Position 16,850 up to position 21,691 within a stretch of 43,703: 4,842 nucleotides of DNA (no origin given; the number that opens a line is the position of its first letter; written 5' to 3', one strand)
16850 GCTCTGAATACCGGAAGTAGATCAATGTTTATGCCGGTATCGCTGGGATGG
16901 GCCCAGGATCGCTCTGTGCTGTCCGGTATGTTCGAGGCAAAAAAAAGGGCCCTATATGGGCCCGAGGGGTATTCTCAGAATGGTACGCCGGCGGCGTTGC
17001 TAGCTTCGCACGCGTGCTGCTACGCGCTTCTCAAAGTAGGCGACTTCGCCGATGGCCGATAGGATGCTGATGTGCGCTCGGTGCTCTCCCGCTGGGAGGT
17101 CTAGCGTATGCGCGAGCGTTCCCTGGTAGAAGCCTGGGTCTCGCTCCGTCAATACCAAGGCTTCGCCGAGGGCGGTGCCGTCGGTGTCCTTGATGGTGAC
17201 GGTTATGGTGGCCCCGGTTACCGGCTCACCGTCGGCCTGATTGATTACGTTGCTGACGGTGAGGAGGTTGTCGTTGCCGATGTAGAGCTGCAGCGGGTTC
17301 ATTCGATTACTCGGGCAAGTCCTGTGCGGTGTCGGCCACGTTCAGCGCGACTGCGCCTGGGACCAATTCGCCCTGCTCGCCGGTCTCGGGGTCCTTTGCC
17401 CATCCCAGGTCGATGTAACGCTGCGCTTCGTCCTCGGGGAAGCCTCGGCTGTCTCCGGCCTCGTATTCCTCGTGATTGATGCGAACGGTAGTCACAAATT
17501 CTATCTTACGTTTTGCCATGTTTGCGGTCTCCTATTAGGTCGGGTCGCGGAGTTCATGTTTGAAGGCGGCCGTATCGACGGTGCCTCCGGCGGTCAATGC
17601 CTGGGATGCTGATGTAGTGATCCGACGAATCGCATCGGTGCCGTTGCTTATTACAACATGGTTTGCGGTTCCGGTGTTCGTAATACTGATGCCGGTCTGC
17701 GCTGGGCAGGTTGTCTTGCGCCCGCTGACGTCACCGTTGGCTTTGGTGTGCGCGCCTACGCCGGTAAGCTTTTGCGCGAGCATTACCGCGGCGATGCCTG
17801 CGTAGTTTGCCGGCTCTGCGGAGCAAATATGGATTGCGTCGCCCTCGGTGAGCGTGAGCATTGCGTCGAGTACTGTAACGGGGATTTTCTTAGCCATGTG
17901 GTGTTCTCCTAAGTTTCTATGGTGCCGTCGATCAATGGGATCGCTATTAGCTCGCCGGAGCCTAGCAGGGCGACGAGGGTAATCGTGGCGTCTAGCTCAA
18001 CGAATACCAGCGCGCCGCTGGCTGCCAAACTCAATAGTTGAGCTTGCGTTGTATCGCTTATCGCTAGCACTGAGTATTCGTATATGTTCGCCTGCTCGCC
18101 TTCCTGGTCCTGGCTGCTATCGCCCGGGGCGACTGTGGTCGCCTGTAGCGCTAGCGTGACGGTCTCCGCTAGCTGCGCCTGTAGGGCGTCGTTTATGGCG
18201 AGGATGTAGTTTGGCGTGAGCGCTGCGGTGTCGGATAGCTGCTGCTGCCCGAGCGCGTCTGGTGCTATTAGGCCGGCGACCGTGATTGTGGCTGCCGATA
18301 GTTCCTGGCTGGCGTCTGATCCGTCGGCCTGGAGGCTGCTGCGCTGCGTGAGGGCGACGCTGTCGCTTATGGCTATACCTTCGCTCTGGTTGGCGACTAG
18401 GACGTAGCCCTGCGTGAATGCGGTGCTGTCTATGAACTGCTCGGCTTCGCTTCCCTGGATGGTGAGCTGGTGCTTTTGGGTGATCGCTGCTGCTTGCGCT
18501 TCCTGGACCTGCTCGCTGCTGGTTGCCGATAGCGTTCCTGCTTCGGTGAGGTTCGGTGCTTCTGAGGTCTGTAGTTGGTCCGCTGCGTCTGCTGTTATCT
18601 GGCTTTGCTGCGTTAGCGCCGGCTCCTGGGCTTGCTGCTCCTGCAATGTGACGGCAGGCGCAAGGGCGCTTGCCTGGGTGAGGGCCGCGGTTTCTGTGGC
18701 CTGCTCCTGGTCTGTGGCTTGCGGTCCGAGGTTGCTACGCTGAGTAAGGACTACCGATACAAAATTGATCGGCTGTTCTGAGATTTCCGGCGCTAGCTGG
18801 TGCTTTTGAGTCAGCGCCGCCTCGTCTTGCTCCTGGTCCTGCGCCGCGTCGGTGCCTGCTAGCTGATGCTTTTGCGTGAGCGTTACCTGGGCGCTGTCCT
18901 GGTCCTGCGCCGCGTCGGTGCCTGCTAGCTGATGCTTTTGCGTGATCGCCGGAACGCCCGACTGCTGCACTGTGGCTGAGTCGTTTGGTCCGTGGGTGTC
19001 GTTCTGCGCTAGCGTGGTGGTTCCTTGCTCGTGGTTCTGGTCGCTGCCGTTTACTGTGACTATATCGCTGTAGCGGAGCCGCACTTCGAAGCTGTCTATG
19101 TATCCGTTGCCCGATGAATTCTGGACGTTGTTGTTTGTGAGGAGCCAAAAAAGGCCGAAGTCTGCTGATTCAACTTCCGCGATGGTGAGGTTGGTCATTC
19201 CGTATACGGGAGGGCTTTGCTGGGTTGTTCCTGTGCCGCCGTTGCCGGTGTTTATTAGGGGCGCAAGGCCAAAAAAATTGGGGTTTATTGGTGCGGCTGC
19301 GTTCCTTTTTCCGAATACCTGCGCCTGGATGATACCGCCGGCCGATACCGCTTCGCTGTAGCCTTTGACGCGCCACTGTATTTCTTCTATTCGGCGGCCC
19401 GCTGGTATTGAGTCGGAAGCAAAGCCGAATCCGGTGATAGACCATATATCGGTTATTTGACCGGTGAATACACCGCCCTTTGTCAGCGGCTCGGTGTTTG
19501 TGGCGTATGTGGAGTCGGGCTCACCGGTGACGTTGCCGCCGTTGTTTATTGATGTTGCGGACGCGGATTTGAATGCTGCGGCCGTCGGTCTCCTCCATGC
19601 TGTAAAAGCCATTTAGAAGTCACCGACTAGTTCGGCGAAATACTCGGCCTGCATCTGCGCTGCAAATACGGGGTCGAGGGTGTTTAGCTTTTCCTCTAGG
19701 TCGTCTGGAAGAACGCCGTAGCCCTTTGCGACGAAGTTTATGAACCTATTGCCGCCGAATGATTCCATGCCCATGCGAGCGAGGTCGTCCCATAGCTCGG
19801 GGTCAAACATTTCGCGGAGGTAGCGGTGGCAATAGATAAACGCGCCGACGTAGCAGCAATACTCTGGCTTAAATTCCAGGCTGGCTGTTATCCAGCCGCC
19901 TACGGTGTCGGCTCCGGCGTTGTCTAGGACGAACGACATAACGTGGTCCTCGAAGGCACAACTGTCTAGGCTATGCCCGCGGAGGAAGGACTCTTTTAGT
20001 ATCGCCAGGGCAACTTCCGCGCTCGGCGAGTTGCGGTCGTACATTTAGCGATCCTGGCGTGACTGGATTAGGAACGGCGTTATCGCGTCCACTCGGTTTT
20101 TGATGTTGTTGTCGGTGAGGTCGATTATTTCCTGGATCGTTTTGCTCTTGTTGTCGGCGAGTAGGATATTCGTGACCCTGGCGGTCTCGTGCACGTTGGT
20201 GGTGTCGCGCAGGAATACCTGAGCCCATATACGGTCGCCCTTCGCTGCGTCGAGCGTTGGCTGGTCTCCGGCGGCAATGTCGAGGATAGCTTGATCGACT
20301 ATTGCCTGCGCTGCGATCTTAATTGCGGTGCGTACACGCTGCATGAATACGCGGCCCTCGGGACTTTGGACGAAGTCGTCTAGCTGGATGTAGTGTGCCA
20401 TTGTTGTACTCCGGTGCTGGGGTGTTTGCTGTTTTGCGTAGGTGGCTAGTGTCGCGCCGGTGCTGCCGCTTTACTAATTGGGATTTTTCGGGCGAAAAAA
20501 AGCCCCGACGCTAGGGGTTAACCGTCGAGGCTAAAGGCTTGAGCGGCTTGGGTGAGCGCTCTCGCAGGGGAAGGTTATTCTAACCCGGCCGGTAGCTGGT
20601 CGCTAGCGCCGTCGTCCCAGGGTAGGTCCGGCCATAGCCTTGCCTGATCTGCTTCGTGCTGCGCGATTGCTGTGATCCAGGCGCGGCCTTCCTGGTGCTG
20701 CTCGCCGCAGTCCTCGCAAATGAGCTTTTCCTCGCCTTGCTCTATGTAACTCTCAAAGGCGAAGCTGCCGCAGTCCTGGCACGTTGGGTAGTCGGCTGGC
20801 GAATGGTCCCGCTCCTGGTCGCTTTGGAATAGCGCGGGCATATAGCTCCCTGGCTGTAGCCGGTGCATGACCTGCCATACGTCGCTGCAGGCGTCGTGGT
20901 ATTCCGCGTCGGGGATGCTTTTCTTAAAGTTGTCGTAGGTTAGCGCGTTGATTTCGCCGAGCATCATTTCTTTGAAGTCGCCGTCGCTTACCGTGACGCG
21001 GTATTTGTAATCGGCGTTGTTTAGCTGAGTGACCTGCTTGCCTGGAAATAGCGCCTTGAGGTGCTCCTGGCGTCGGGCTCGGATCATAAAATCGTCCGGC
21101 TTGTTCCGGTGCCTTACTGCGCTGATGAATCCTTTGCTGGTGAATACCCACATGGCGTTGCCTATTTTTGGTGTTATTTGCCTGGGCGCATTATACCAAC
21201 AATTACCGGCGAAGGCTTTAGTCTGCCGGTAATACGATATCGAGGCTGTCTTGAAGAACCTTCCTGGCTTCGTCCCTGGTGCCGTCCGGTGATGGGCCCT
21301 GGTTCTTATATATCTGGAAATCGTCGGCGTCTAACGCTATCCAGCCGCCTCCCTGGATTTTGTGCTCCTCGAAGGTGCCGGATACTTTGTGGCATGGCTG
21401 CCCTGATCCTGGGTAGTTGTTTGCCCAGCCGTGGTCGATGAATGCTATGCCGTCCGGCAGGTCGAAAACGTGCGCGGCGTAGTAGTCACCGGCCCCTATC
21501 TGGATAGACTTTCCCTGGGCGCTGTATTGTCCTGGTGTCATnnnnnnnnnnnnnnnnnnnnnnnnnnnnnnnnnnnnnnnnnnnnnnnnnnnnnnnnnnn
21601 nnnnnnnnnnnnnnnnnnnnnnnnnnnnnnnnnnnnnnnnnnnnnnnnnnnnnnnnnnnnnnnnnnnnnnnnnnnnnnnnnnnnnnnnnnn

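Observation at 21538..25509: MuF head protein fused to a kinase-like domain and a PARP-like (H-Y-E) ADP-ribosyltransferase: probable capsid-packaged, injected effector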

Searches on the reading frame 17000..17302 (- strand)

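Call 76: search_protein_families(library=pfam, proteins=[window:17000-17302:-], max_evalue=0.05)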
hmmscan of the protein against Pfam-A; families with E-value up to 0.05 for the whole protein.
window:17000-17302:- (100 aa): 4 families
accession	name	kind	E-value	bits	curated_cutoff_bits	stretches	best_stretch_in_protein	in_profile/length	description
PF01835.25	MG2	-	0.0015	19.3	32.8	1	16-78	19-80/96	MG2 domain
PF13115.11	YtkA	-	0.0052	17.8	25.9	1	13-63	23-72/85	YtkA-like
PF09134.16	Invasin_D3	-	0.022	15.7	33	1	15-64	23-68/98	Invasin, domain 3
PF13620.12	CarboxypepD_reg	-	0.046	14.5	32.3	0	19-42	5-28/82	Carboxypeptidase regulatory-like domain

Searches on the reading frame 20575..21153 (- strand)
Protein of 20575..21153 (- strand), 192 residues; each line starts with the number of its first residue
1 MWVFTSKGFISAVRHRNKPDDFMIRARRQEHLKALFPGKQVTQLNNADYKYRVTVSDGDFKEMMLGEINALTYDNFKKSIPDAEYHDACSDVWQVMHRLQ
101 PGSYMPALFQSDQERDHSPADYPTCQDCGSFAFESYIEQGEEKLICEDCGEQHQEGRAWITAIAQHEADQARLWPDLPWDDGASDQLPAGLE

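Call 5: search_protein_families(library=phrogs, proteins=[window:20575-21153:-], max_evalue=0.01)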
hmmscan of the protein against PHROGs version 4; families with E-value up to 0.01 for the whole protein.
window:20575-21153:- (192 aa): 1 family
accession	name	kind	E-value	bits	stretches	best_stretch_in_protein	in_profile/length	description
phrog_18378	-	unknown function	0.0016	19.5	1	125-159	10-43/64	-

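Call 76: search_protein_families(library=pfam, proteins=[window:20575-21153:-], max_evalue=0.05)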
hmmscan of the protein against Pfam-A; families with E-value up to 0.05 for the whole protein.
window:20575-21153:- (192 aa): 4 families
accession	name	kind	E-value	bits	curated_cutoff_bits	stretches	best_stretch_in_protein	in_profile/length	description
PF08271.17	Zn_Ribbon_TF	-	0.0053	16.7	29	0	112-142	10-39/43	TFIIB zinc-binding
PF15723.11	MqsR_toxin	-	0.026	15.4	26.2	1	60-98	35-73/95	Motility quorum-sensing regulator, toxin of MqsA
PF01258.23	zf-dskA_traR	-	0.037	14.5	24.9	0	145-157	5-17/36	Prokaryotic dksA/traR C4-type zinc finger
PF24458.1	DUF7573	-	0.039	14.3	30.2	0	123-150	12-37/39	Domain of unknown function (DUF7573)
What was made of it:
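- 20575..21153 (-): Gene of 192 aa with paired CxxC motifs resembling a zinc ribbon. It recurs downstream of the effector gene in relatives. It has only weak Zn-ribbon Pfam hits below cutoff (call 76).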

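Call 97: search_solved_structures(query=window:20578-21153:-, max_evalue=1)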
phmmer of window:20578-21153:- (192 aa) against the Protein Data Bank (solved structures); distinct sequences matched with E-value up to 1: 2.
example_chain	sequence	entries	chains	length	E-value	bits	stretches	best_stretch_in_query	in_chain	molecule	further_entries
1d4u_A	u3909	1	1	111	0.56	13.3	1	121-157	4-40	NUCLEOTIDE EXCISION REPAIR PROTEIN XPA (XPA-MBD)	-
6j44_A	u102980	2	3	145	0.92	12.6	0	117-157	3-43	DNA repair protein complementing XP-A cells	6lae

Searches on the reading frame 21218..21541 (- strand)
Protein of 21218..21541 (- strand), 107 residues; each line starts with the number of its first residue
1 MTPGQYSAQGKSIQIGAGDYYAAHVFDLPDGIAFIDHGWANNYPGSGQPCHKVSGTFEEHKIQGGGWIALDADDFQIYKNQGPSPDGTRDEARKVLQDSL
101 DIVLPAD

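Call 5: search_protein_families(library=phrogs, proteins=[window:21218-21541:-], max_evalue=0.01)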
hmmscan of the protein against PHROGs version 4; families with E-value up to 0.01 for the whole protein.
window:21218-21541:- (107 aa): 0 families

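Call 76: search_protein_families(library=pfam, proteins=[window:21218-21541:-], max_evalue=0.05)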
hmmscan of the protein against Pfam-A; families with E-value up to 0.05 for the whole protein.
window:21218-21541:- (107 aa): 1 family
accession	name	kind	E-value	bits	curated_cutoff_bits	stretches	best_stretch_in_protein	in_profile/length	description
PF15291.11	Dermcidin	-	0.041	14.6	27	0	40-60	4-24/87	Dermcidin, antibiotic peptide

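Call 96: search_solved_structures(query=window:21221-21541:-, max_evalue=1)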
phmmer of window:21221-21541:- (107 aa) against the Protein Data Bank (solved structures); distinct sequences matched with E-value up to 1: 1.
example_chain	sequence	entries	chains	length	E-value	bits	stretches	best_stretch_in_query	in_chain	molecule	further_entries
1i17_A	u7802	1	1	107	1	13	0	3-35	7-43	PRION-LIKE PROTEIN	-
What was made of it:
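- Tried and rejected: PDB searches for the 107-aa and 192-aa downstream proteins gave only noise (calls 96, 97).
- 21218..21541 (-): Small gene of 107 aa whose start overlaps the stop of the effector gene by 4 nt. It is a conserved partner of effector-bearing MuF genes and a candidate neutraliser or chaperone (inference). It has no Pfam or PDB match (calls 76, 96).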
